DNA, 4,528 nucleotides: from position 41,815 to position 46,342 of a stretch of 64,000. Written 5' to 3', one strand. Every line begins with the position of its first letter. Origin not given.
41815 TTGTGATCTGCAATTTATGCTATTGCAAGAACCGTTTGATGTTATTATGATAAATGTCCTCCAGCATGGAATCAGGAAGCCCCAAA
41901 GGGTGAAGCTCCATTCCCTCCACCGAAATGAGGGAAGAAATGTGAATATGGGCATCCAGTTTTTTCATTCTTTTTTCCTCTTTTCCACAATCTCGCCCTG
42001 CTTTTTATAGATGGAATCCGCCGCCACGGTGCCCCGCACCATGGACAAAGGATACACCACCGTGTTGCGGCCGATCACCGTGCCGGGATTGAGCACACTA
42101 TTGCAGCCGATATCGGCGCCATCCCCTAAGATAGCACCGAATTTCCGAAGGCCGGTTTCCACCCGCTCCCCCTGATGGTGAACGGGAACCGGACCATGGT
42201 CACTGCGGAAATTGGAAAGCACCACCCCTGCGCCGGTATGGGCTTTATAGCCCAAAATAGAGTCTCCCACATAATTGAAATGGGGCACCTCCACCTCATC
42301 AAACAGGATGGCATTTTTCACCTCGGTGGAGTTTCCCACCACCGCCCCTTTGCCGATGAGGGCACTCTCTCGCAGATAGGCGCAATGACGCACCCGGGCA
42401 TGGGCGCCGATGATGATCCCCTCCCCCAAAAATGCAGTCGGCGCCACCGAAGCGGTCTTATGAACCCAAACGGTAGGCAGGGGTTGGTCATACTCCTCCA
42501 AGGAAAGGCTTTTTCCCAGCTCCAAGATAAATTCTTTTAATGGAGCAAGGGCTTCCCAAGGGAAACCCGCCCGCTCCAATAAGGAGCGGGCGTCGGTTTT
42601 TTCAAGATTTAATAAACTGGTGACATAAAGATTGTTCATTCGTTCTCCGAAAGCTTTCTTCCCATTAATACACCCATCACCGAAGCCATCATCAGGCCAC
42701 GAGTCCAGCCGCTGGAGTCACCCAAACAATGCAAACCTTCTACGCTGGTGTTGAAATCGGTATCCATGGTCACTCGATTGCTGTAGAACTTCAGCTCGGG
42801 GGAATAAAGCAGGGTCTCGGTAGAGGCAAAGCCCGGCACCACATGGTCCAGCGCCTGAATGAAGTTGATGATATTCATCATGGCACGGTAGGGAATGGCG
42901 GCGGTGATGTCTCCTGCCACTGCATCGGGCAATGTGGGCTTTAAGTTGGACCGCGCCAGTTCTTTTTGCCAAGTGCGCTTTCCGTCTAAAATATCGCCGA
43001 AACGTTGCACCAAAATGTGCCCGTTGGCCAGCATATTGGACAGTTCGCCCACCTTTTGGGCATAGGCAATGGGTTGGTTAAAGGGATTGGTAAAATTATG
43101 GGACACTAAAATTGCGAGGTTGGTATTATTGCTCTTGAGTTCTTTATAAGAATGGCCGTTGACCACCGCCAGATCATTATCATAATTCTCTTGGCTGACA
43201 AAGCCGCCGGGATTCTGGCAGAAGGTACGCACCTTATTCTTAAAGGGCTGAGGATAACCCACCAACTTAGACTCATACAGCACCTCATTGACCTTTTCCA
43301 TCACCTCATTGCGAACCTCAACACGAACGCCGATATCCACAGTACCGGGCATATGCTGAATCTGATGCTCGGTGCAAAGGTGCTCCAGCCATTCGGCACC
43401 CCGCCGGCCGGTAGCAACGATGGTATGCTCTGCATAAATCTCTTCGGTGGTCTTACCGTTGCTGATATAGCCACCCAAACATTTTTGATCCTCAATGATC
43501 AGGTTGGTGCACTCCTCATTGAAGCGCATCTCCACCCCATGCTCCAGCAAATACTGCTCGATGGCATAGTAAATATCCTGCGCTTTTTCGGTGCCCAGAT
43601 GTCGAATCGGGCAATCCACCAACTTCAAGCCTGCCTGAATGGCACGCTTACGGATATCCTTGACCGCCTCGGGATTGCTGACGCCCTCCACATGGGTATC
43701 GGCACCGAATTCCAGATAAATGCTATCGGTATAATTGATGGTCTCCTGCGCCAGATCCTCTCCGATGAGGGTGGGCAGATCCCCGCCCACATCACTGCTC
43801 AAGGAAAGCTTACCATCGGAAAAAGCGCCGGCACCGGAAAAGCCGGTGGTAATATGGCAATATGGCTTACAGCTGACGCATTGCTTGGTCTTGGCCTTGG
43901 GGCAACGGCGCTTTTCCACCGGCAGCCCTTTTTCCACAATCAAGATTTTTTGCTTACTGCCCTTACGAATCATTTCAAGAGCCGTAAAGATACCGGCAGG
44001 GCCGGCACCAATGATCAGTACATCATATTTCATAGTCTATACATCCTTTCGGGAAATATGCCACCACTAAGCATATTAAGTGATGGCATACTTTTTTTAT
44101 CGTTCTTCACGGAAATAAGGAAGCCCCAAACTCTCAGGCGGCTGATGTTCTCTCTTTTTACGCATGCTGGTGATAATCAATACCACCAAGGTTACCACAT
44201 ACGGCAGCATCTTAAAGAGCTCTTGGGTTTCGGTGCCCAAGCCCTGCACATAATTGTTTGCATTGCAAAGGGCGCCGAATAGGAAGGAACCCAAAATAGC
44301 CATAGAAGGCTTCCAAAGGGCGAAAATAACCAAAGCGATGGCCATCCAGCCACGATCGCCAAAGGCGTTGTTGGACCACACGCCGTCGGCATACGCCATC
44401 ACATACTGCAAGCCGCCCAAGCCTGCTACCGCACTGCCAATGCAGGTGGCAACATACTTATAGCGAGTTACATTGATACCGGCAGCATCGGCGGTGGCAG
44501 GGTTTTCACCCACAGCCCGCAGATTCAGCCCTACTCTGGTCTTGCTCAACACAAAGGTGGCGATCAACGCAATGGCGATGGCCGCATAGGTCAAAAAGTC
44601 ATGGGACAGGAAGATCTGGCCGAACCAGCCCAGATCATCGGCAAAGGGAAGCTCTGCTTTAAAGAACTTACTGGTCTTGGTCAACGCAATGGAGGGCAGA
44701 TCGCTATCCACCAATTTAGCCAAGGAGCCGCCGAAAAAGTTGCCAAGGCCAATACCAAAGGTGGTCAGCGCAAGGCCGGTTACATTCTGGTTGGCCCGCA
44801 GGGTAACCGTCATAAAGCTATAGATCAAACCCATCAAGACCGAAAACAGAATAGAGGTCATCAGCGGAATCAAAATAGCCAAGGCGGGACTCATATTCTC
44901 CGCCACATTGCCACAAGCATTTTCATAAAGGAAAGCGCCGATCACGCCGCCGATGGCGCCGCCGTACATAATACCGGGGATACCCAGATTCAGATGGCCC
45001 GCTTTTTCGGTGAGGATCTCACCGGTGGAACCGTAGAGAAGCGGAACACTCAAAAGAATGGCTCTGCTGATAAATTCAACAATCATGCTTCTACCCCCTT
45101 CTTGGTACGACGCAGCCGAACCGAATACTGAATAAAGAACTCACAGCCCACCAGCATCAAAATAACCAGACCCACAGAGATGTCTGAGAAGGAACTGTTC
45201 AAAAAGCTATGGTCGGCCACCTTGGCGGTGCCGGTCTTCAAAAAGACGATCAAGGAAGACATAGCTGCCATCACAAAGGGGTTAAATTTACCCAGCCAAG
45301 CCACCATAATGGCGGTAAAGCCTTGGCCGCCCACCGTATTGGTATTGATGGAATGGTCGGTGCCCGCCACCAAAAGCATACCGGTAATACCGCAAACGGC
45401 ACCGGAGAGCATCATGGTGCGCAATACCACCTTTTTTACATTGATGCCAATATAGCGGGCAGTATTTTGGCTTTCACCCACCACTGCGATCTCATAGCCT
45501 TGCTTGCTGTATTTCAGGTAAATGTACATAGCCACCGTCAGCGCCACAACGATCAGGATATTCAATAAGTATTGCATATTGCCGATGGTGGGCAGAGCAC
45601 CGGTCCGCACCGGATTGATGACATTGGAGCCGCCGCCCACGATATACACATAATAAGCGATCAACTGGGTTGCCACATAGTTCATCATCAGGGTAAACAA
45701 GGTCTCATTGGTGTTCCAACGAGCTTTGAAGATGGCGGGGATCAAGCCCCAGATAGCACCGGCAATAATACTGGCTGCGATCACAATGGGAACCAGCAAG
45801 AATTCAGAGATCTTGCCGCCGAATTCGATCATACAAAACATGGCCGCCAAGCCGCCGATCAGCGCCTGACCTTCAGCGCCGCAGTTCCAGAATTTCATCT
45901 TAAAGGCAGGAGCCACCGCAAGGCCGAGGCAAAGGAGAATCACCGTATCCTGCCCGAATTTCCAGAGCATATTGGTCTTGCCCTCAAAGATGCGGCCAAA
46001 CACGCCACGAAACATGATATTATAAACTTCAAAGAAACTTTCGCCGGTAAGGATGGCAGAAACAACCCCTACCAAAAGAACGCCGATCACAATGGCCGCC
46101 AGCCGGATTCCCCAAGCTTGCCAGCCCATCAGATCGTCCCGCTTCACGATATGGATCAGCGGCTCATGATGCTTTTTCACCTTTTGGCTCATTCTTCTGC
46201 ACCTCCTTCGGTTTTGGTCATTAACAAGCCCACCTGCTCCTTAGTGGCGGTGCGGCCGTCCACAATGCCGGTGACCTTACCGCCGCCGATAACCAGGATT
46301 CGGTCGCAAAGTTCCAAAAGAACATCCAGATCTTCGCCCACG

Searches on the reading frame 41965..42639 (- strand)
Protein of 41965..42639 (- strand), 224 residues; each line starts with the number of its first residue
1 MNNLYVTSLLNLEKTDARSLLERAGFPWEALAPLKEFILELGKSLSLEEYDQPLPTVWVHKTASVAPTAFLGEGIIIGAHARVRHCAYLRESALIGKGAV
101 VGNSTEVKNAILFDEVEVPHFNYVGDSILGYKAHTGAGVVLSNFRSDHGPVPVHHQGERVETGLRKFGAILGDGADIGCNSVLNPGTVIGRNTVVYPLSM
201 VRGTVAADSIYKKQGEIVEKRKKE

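Call 9: search_protein_families(library=pfam, proteins=[window:41965-42639:-], max_evalue=1)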
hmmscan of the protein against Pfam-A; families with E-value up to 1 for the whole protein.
window:41965-42639:- (224 aa): 5 families
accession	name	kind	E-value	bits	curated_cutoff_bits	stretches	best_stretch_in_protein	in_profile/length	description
PF25084.1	LbH_EIF2B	-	9.7e-13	48.5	54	2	57-142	4-88/105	EIF2B subunit epsilon LbH domain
PF00132.30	Hexapep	-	1.8e-10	40.5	27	3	168-203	1-36/36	Bacterial transferase hexapeptide (six repeats)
PF24894.1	Hexapep_GlmU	-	0.0001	22.8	23.3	1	92-143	18-68/104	GlmU-like, C-terminal hexapeptide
PF25087.1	GMPPB_C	-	0.00035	20.7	39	0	56-92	10-46/110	GMPPB C-terminal domain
PF05931.16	AgrD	-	0.18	12.3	22.7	0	98-120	19-38/45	Staphylococcal AgrD protein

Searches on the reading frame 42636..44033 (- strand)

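Call 9: search_protein_families(library=pfam, proteins=[window:42636-44033:-], max_evalue=1)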
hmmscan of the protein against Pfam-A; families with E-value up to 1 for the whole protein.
window:42636-44033:- (465 aa): 13 families
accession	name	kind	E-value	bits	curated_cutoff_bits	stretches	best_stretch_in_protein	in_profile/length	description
PF00890.30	FAD_binding_2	-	2.8e-12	47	20.4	2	152-222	142-215/414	FAD binding domain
PF21688.3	FAD-depend_C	-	4.4e-12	47.1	27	1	264-413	42-194/197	FAD-dependent protein, C-terminal domain-like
PF07992.20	Pyr_redox_2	-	4.6e-10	39.8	26.1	2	3-48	1-44/291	Pyridine nucleotide-disulphide oxidoreductase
PF03486.20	HI0933_like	-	1.7e-07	31.4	50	2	4-36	2-32/244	HI0933-like protein Rossmann domain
PF01266.30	DAO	-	1.9e-06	28.1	27.9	1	4-37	1-33/353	FAD dependent oxidoreductase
PF01494.25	FAD_binding_3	-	1.6e-05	24.8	22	1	2-35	1-32/349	FAD binding domain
PF13738.12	Pyr_redox_3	-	9.6e-05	22.2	30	1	6-40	1-34/305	Pyridine nucleotide-disulphide oxidoreductase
PF01134.28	GIDA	-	0.00015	21.4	22.1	1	4-44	1-29/391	Glucose inhibited division protein A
PF12831.13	FAD_oxidored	-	0.0013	18.5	27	1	4-35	1-30/416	FAD dependent oxidoreductase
PF01946.23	Thi4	-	0.016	14.9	26.2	1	2-37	17-51/235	Thi4 family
PF05834.18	Lycopene_cycl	-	0.016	14.7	23.4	1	4-36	1-33/380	Lycopene cyclase protein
PF13454.12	NAD_binding_9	-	0.023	15.1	21.8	1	7-43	2-39/155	FAD-NAD(P)-binding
PF13450.12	NAD_binding_8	-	0.031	15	21.9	1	7-36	1-28/68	NAD(P)-binding Rossmann-like domain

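Call 81: search_protein_families(library=ncbifam, proteins=[window:42636-44033:-], max_evalue=0.00001)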
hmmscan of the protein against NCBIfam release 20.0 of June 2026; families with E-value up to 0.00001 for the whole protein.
window:42636-44033:- (465 aa): 5 families
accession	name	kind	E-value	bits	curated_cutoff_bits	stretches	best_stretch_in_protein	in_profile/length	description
TIGR02032.1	GG-red-SF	subfamily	1.1e-07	31.8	158.8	0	3-44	1-40/297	geranylgeranyl reductase family protein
TIGR00275.1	TIGR00275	subfamily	3.7e-07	29.3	183.8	0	5-36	1-30/401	aminoacetone oxidase family FAD-binding enzyme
NF003585.0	PRK05249.1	equivalog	6e-07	28.4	465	0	2-35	6-37/464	Si-specific NAD(P)(+) transhydrogenase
NF004820.0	PRK06175.1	equivalog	1.4e-06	27.5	472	0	168-213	145-190/433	L-aspartate oxidase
TIGR01350.1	lipoamide_DH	equivalog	3.1e-06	26.1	408.8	0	2-35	1-32/461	dihydrolipoyl dehydrogenase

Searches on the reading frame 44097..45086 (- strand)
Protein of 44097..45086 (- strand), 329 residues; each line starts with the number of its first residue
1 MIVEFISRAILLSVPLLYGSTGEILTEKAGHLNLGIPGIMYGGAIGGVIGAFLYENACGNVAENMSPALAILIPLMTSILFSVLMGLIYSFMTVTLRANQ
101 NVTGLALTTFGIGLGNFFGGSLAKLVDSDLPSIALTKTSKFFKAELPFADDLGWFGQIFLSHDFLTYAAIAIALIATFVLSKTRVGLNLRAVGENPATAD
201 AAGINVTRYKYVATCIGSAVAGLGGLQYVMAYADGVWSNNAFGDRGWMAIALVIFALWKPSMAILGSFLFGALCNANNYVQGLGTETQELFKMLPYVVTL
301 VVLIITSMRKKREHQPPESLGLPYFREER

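Call 9: search_protein_families(library=pfam, proteins=[window:44097-45086:-], max_evalue=1)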
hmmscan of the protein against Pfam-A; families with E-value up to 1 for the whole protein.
window:44097-45086:- (329 aa): 2 families
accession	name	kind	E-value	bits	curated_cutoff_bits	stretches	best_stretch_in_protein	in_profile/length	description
PF02653.21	BPD_transp_2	-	1.8e-32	113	26.8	1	6-303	2-269/269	Branched-chain amino acid transport system / permease component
PF18422.6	TNFR_16_TM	-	0.13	13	25.6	1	72-88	6-22/38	Tumor necrosis factor receptor member 16 trans-membrane domain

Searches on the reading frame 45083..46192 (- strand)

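Call 9: search_protein_families(library=pfam, proteins=[window:45083-46192:-], max_evalue=1)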
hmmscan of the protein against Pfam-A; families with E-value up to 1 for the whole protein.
window:45083-46192:- (369 aa): 2 families
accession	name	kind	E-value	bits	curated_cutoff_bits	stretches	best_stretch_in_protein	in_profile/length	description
PF02653.21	BPD_transp_2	-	1.4e-30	106.8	26.8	1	84-346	10-267/269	Branched-chain amino acid transport system / permease component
PF12046.13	CCB1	-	0.034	14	25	0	340-366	7-33/168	Cofactor assembly of complex C subunit B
